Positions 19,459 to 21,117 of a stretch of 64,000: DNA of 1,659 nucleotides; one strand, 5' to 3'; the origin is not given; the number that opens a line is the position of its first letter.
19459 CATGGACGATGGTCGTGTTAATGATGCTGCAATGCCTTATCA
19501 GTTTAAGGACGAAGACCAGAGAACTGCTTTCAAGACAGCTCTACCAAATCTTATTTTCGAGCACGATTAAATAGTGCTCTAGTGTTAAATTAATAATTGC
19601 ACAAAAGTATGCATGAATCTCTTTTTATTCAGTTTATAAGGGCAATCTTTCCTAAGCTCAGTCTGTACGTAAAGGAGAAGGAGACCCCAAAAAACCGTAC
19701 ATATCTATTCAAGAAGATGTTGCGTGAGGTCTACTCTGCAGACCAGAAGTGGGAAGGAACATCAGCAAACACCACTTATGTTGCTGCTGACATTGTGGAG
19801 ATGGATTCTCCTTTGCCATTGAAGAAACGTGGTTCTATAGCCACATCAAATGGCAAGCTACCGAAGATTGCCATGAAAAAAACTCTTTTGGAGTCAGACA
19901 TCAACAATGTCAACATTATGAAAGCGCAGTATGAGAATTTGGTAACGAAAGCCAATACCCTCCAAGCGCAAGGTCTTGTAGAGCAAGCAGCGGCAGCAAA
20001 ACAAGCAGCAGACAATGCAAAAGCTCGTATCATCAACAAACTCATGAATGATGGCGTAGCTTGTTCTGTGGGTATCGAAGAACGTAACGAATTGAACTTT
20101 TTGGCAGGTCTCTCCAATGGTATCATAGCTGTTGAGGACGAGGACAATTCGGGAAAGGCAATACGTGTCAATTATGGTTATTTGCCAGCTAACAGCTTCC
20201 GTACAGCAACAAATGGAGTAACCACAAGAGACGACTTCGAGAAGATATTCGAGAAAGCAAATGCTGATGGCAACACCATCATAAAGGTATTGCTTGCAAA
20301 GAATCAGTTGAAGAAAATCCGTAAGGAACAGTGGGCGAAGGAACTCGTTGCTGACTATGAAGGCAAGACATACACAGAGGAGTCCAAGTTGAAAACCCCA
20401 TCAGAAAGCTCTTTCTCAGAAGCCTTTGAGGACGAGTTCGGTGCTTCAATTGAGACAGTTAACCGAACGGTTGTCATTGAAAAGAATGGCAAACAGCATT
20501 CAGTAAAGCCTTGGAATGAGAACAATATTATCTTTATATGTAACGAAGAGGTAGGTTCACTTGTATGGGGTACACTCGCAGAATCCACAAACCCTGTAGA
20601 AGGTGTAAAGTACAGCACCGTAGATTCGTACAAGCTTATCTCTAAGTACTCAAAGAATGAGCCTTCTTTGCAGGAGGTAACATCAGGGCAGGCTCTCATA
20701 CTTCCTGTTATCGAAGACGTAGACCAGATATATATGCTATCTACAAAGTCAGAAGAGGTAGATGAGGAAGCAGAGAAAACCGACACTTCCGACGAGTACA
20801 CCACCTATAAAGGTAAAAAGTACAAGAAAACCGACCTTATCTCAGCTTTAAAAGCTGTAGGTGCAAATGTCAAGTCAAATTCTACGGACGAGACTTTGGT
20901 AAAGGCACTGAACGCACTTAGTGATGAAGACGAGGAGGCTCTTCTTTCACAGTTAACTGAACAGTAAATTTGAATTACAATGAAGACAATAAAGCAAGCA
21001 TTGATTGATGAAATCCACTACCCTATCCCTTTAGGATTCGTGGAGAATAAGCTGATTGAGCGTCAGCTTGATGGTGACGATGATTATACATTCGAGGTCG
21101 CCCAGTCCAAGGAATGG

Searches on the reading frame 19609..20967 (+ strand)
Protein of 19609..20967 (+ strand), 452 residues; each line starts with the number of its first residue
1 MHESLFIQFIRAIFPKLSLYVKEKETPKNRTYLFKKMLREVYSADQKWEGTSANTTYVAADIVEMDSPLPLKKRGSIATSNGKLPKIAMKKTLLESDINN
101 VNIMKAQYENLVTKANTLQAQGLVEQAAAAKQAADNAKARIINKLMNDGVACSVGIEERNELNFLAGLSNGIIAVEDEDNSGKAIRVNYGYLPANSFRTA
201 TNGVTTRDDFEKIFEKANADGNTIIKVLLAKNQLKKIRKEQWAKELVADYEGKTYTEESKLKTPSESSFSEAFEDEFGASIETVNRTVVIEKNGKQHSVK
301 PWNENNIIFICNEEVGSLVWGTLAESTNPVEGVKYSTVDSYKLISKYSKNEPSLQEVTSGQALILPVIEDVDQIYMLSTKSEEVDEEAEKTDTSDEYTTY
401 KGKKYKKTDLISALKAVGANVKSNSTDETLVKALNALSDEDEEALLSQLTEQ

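Call 16: search_protein_families(library=phrogs, proteins=[window:19609-20967:+], max_evalue=0.00001)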
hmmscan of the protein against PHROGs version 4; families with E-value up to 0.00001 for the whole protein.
window:19609-20967:+ (452 aa): 1 family
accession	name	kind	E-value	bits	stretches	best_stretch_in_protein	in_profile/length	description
phrog_29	-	head and packaging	2.5e-29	103.7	1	18-448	35-434/439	major head protein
